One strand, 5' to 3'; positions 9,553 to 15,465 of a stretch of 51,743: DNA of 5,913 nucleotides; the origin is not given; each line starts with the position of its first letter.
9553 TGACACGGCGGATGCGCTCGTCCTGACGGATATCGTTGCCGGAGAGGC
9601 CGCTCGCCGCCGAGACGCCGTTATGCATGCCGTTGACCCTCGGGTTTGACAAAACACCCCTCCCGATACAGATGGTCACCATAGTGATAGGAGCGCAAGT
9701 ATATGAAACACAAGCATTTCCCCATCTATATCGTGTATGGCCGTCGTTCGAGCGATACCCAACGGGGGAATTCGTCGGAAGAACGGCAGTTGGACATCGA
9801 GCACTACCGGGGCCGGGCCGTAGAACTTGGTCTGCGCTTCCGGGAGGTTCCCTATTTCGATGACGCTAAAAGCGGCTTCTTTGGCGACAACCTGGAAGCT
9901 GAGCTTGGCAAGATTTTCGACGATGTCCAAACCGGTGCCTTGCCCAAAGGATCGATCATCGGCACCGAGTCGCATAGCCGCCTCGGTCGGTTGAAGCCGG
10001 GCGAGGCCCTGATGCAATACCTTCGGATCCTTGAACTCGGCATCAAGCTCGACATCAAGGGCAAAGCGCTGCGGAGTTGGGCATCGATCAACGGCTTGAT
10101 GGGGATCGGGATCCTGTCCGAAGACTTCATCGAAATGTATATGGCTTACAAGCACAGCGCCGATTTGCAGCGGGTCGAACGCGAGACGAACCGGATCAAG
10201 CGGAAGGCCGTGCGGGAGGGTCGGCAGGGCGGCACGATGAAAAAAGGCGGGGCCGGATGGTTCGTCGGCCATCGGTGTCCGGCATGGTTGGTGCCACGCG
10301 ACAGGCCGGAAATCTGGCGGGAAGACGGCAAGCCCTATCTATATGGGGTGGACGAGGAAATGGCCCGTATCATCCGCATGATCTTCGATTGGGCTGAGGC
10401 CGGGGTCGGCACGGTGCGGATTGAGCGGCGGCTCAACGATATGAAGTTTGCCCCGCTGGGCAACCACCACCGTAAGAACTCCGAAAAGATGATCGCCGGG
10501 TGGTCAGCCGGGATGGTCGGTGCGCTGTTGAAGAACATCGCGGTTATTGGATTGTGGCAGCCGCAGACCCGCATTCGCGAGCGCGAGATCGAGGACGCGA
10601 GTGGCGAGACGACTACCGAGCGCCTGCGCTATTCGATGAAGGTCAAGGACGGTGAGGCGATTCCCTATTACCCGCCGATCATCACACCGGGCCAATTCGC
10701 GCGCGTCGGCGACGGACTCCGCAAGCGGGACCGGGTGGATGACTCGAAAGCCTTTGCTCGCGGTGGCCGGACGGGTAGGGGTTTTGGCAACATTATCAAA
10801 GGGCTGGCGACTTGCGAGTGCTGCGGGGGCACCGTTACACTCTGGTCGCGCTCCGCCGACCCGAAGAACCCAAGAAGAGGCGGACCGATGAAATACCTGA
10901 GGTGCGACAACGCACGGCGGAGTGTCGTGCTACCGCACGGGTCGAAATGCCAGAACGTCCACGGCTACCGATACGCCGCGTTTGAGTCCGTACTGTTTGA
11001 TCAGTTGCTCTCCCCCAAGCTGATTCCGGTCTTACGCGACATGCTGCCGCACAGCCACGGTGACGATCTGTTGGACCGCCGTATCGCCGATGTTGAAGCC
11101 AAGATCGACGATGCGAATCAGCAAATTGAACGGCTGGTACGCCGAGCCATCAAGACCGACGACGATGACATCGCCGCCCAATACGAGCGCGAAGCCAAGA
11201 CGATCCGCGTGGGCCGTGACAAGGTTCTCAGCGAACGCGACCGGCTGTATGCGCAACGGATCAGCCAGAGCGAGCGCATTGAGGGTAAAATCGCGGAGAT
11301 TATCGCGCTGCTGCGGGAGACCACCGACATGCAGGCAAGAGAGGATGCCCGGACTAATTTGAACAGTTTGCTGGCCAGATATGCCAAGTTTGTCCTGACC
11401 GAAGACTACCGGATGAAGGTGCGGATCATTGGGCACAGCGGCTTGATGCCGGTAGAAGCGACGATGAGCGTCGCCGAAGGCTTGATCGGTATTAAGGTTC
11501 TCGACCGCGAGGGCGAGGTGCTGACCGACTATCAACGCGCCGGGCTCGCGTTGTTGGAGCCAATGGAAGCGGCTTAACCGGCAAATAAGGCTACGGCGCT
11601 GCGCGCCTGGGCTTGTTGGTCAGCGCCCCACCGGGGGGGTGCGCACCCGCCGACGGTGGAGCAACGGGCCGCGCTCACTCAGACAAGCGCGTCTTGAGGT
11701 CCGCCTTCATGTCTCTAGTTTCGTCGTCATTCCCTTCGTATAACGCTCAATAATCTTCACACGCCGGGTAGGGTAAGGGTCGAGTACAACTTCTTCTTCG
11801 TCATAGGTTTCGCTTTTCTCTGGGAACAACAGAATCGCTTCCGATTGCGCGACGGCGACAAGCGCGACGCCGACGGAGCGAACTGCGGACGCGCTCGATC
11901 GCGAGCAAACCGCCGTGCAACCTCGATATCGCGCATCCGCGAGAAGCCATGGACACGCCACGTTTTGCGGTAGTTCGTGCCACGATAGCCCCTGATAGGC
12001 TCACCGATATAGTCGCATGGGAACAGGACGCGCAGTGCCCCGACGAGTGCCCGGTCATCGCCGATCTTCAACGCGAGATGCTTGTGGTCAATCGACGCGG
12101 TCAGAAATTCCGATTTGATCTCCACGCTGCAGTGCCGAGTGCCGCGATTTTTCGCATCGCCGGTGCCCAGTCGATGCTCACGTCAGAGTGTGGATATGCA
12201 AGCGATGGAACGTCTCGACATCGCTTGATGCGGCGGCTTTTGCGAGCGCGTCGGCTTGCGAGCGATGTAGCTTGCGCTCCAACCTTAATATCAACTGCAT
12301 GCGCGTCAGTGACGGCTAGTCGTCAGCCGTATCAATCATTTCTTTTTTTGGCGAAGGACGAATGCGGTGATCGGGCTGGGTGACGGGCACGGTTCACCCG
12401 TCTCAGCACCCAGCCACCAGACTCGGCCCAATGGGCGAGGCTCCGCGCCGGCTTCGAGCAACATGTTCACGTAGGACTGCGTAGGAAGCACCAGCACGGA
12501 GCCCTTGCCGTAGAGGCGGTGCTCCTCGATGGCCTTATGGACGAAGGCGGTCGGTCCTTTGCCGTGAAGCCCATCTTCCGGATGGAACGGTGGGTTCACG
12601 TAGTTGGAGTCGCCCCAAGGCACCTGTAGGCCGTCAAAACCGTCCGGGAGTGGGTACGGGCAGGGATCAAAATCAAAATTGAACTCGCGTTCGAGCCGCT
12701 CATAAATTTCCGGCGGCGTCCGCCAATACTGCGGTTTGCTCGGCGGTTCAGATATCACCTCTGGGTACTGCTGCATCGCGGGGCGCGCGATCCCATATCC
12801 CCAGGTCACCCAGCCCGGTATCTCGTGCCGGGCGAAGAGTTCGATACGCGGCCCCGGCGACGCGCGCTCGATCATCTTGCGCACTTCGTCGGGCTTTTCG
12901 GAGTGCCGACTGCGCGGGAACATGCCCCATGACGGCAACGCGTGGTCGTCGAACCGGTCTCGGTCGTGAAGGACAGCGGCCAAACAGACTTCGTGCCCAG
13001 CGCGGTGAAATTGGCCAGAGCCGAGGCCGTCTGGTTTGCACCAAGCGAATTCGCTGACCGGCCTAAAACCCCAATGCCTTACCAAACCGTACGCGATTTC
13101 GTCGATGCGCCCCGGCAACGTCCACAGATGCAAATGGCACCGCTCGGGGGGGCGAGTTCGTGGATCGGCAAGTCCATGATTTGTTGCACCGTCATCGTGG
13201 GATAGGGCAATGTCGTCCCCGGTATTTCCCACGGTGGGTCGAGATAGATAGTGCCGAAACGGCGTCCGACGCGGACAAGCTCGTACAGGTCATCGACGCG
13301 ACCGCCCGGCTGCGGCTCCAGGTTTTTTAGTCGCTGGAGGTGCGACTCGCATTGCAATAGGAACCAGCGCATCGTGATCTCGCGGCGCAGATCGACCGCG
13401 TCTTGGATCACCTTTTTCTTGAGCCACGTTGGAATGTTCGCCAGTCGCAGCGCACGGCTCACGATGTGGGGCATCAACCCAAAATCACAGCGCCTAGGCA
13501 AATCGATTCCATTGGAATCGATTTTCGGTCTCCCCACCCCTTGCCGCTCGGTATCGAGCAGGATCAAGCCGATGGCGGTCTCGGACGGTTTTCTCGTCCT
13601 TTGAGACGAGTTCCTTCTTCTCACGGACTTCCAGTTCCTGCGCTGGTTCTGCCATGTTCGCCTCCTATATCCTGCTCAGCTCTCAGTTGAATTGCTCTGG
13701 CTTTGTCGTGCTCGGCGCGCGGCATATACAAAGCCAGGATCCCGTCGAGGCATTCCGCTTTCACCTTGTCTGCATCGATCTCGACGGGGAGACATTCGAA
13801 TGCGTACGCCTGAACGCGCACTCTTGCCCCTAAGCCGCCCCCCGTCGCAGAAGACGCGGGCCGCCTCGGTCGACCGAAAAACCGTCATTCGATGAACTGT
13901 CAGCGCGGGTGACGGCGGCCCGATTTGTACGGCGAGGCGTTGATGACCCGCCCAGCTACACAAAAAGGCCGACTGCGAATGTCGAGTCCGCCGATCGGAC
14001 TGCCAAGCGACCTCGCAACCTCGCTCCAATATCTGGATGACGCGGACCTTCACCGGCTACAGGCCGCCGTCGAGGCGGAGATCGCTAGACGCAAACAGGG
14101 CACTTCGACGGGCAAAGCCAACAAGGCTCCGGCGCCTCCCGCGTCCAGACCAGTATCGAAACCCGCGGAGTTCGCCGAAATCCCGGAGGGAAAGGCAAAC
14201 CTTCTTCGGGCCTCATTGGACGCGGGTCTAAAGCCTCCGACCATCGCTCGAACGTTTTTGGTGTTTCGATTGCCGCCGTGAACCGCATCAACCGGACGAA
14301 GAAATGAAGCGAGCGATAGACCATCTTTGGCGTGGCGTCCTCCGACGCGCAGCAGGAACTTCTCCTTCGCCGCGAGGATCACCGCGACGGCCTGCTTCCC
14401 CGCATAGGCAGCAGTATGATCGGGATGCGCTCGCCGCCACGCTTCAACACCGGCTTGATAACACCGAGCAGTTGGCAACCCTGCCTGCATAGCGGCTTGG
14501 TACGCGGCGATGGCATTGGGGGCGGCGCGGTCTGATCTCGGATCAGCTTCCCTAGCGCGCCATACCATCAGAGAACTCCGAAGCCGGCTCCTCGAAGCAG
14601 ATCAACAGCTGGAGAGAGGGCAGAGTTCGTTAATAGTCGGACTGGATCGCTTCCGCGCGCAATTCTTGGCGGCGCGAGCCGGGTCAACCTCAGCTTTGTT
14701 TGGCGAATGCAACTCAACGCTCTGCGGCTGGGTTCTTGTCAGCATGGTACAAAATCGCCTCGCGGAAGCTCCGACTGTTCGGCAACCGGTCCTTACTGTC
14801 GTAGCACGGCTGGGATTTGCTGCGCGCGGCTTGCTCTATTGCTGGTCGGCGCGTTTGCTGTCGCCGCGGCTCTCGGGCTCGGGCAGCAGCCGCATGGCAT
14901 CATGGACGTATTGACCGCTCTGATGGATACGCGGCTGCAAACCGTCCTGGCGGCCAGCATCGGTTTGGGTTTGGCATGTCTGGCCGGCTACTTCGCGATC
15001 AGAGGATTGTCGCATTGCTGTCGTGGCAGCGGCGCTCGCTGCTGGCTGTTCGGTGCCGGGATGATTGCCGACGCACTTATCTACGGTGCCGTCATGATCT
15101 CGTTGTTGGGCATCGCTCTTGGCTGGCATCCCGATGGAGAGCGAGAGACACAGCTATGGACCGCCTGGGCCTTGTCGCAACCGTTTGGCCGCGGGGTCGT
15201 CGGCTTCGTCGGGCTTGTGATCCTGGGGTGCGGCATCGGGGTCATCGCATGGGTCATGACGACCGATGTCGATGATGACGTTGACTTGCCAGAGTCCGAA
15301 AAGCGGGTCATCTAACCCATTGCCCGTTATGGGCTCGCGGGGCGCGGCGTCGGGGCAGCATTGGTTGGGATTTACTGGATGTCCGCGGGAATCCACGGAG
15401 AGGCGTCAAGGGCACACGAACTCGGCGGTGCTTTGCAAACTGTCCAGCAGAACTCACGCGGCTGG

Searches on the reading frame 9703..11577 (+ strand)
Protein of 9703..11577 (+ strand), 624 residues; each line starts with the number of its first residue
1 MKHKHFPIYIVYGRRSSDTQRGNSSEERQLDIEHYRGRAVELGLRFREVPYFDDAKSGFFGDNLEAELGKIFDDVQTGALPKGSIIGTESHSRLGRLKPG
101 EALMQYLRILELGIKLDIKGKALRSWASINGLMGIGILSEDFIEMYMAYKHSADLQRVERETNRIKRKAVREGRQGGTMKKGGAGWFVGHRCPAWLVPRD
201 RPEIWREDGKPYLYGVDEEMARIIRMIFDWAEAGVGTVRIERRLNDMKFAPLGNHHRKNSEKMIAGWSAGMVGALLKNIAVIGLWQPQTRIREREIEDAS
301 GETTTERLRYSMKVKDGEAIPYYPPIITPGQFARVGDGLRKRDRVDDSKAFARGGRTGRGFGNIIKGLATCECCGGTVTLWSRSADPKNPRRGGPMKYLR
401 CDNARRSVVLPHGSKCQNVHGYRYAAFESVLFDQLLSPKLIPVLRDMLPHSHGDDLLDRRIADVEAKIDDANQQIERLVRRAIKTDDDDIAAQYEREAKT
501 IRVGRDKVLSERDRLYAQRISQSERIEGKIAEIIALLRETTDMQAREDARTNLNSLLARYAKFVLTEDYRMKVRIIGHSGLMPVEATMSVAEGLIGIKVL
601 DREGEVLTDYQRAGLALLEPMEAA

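Call 48: list_cluster_members(proteins=[window:9703-11577:+, window:6634-7791:+, window:5060-6349:+, window:44455-46068:+, window:25628-26914:-, window:12336-13232:-, window:15939-16844:-, window:49626-50570:-])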
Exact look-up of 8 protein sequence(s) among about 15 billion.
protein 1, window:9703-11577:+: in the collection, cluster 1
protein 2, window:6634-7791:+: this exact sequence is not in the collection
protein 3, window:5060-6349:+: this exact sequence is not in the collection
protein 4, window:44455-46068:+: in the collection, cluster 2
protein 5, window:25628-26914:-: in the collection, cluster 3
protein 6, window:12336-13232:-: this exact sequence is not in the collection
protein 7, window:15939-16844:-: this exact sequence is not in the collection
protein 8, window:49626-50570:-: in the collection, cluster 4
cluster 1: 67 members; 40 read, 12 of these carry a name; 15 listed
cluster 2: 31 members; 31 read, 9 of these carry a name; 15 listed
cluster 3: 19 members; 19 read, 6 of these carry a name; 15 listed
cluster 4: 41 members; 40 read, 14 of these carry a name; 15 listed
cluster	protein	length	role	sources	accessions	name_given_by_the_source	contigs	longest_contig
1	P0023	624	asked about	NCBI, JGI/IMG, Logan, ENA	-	-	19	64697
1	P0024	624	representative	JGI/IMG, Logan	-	hypothetical protein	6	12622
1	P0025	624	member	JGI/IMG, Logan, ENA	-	hypothetical protein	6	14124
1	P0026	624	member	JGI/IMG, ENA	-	hypothetical protein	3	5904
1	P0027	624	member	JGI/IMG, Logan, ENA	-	hypothetical protein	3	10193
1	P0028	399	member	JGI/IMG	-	hypothetical protein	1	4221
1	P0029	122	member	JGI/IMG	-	-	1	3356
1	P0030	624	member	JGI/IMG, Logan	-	hypothetical protein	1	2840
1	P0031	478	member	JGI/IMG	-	hypothetical protein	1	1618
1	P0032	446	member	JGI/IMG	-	hypothetical protein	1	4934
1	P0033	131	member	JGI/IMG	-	DNA invertase Pin-like site-specific DNA recombinase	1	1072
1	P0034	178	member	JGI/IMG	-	hypothetical protein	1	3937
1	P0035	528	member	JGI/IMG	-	hypothetical protein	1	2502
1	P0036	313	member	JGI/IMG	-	hypothetical protein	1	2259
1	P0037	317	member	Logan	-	-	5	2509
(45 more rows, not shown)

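Call 49: search_protein_families(library=pfam, proteins=[window:9703-11577:+], max_evalue=0.001)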
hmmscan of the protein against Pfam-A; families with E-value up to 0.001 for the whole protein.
window:9703-11577:+ (624 aa): 2 families
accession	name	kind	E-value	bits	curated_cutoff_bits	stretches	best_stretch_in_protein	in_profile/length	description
PF07508.19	Recombinase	-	1e-08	35.8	21.1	1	219-342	2-102/102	Recombinase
PF13408.12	Zn_ribbon_recom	-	0.00032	21.4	25.3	1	366-435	3-57/58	Recombinase zinc beta ribbon domain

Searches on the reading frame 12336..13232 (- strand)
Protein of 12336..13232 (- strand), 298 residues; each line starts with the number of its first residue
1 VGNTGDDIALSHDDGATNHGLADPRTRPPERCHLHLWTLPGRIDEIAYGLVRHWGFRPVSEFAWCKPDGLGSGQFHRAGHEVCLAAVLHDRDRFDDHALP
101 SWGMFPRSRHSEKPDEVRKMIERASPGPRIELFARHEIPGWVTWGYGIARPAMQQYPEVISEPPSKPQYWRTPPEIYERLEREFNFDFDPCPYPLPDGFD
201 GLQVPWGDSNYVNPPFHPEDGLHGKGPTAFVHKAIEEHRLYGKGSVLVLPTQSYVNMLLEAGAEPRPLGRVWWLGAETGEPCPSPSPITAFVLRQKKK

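Call 49: search_protein_families(library=pfam, proteins=[window:12336-13232:-], max_evalue=0.001)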
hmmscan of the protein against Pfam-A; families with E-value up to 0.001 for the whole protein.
window:12336-13232:- (298 aa): 2 families
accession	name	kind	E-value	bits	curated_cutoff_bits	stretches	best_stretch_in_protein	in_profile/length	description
PF05063.20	MT-A70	-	5.3e-12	46.4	23.9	1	31-146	43-171/172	MT-A70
PF05869.16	Dam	-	0.0005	20.2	28.1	0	168-253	10-98/169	DNA N-6-adenine-methyltransferase (Dam)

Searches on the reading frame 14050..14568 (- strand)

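Call 87: search_protein_families(library=pfam, proteins=[window:14050-14568:-], max_evalue=0.001)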
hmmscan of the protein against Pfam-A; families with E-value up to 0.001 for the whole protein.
window:14050-14568:- (172 aa): 1 family
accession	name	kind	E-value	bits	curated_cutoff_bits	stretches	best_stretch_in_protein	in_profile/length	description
PF16220.10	DUF4880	-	0.00015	22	25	1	22-56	5-38/43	Domain of unknown function (DUF4880)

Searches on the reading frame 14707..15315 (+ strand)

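Call 87: search_protein_families(library=pfam, proteins=[window:14707-15315:+], max_evalue=0.001)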
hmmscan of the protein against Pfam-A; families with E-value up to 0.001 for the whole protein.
window:14707-15315:+ (202 aa): 1 family
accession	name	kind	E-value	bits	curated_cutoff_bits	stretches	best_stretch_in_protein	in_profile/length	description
PF06724.16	DUF1206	-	3e-14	53.3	26.2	2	117-180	1-64/70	Domain of Unknown Function (DUF1206)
